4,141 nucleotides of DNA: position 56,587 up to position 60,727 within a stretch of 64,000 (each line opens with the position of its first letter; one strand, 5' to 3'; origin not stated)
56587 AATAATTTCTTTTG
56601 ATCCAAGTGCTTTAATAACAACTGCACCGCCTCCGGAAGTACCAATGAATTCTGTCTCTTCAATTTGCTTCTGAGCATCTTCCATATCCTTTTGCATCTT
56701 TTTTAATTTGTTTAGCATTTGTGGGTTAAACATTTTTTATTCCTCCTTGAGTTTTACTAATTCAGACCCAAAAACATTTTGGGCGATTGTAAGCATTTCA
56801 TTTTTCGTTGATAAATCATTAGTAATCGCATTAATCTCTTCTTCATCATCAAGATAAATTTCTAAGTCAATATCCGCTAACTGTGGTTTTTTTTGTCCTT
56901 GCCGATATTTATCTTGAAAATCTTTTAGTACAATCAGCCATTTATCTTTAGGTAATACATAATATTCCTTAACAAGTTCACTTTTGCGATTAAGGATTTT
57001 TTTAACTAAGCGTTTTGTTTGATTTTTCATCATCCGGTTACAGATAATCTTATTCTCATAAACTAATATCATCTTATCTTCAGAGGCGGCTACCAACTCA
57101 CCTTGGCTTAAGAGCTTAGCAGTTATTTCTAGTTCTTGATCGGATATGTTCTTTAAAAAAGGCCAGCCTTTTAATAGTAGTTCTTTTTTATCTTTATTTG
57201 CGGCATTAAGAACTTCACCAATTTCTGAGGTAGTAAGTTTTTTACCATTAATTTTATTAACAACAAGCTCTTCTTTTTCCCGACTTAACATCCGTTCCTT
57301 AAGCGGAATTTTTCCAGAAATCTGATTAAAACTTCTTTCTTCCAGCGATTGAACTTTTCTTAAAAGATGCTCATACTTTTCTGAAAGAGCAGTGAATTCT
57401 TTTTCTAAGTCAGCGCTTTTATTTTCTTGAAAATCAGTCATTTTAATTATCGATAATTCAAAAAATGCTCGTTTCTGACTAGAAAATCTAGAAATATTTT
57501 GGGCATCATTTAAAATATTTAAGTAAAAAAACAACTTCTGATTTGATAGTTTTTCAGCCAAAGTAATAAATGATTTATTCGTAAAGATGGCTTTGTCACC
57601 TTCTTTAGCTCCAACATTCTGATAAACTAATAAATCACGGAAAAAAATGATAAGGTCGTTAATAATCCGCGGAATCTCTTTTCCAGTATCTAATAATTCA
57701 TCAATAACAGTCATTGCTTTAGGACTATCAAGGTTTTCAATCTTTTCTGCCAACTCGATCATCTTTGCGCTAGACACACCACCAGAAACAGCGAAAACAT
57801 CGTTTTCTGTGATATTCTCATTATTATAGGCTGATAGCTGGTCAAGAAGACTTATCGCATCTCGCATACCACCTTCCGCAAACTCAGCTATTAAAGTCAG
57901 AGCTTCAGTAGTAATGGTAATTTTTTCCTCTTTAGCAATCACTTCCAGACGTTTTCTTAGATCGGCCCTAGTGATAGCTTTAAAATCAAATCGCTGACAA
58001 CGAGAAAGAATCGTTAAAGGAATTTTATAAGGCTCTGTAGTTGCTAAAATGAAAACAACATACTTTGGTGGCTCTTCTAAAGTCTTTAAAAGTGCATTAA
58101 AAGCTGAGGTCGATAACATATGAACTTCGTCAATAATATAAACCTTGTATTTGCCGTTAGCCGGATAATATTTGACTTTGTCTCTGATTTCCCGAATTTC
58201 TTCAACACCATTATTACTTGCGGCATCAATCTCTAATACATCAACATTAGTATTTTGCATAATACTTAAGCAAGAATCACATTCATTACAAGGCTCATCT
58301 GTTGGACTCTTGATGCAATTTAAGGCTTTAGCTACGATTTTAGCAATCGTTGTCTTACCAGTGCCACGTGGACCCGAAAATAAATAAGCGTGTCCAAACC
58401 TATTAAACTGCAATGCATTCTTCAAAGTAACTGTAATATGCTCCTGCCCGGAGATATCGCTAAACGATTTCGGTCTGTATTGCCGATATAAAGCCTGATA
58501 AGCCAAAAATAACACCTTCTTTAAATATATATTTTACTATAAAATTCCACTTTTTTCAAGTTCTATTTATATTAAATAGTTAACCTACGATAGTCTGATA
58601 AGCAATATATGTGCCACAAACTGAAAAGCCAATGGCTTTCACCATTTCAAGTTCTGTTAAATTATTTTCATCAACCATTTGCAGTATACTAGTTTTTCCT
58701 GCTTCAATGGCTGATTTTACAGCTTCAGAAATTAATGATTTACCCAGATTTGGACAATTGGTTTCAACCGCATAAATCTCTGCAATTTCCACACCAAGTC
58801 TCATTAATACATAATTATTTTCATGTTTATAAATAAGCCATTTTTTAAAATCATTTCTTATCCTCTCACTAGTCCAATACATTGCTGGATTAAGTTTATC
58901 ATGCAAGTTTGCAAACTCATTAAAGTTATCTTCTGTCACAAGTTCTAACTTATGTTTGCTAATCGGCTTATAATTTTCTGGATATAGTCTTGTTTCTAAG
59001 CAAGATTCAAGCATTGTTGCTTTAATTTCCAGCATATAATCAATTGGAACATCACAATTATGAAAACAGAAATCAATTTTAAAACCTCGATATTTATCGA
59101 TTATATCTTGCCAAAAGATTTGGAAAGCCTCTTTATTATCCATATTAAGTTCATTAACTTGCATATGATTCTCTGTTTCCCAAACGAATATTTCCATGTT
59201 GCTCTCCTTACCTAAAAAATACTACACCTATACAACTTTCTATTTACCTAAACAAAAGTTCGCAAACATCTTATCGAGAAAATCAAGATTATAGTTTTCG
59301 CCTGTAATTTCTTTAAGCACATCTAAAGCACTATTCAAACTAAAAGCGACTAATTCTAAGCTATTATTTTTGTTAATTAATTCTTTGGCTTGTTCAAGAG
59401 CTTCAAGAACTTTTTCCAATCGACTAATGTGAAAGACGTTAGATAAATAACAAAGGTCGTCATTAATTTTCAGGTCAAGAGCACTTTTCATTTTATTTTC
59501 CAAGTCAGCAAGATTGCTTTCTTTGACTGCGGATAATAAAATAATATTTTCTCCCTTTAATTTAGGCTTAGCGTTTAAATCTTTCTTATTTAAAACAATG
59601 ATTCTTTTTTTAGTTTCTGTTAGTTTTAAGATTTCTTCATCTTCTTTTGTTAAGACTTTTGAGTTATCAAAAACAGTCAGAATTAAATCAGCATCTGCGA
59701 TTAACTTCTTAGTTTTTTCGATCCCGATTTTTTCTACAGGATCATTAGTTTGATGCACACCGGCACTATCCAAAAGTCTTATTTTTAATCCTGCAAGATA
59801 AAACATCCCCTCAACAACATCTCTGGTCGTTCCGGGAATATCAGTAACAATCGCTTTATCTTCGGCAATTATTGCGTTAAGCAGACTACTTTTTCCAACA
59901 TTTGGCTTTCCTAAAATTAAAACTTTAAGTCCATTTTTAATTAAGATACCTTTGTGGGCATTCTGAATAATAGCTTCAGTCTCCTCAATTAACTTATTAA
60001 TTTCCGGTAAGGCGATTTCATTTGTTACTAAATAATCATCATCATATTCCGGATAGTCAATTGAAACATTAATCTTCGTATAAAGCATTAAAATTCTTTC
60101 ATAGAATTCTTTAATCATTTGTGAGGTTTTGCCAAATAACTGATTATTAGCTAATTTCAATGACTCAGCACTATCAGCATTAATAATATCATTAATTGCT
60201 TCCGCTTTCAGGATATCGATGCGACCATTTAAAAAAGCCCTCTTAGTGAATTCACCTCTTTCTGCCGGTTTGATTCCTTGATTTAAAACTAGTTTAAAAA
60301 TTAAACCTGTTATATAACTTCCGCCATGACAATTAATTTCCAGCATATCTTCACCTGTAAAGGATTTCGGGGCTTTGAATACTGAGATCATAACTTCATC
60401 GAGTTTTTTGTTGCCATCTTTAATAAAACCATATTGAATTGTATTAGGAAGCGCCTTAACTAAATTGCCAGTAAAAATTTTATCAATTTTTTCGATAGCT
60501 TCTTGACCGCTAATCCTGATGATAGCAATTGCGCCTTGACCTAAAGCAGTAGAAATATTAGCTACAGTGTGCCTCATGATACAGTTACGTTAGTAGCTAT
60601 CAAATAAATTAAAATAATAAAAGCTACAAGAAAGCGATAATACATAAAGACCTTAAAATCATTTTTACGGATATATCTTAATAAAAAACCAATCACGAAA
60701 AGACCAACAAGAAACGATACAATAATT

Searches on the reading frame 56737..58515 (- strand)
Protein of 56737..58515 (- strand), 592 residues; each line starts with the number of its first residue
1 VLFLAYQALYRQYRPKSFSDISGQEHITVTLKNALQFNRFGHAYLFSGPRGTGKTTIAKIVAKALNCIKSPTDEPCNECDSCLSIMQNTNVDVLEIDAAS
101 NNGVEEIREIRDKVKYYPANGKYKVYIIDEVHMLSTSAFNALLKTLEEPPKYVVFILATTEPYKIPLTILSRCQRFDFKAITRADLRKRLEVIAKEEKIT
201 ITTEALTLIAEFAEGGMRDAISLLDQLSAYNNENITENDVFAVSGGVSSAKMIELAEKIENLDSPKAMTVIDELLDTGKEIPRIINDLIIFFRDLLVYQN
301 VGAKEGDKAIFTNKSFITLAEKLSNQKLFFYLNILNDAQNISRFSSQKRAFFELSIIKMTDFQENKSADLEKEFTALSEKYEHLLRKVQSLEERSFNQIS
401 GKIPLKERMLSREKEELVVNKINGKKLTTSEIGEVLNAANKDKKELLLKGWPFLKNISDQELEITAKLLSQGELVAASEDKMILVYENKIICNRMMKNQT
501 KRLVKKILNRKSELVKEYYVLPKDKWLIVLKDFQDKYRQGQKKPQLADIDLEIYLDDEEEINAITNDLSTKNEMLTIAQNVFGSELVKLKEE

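Call 65: search_protein_families(library=pfam, proteins=[window:56737-58515:-], max_evalue=0.00001)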
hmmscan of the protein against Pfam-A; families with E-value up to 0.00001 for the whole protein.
window:56737-58515:- (592 aa): 9 families
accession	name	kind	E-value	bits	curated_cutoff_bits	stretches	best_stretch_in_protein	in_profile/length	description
PF13177.12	DNA_pol3_delta2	-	1.9e-46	158.4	27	1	24-181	2-160/161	DNA polymerase III, delta subunit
PF00004.35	AAA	-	9.1e-15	55.7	21.2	1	45-177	2-124/131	ATPase family associated with various cellular activities (AAA)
PF22608.2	DNAX_ATPase_lid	-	2.3e-12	46.9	27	1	187-230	3-46/49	DNA polymerase III clamp loader subunit, ATPase lid domain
PF12169.13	DNA_pol3_gamma3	-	5.4e-08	33.2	24.4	1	235-361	1-129/143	DNA polymerase III subunits gamma and tau domain III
PF05496.18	RuvB_N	-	6.1e-08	33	27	1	14-97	2-91/159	Holliday junction DNA helicase RuvB P-loop domain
PF07728.20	AAA_5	-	2e-06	28.3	22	0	45-148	3-92/139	AAA domain (dynein-related subfamily)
PF13401.12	AAA_22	-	5.2e-06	27.3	27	0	45-160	9-123/130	AAA domain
PF13173.12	AAA_14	-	9.6e-06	26.1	27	0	43-156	4-95/129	AAA domain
PF13604.12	AAA_30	-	9.6e-06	25.9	27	0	45-155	22-121/191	AAA domain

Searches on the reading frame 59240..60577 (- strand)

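Call 65: search_protein_families(library=pfam, proteins=[window:59240-60577:-], max_evalue=0.00001)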
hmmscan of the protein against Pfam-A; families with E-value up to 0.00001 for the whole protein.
window:59240-60577:- (445 aa): 5 families
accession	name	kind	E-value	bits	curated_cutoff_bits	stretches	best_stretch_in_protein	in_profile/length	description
PF12631.12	MnmE_helical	-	2.1e-44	152.6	40.1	1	124-442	3-211/211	MnmE helical domain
PF10396.14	TrmE_N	-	5.1e-40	136.8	29.8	1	4-119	1-117/117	GTP-binding protein TrmE N-terminus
PF01926.29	MMR_HSR1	-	5.1e-27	94.7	21.9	1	218-331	1-113/113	50S ribosome-binding GTPase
PF02421.24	FeoB_N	-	5.7e-11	42.6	27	1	218-339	2-122/156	Ferrous iron transport protein B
PF00350.29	Dynamin_N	-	2.2e-06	28.3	27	0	263-332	100-167/168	Dynamin family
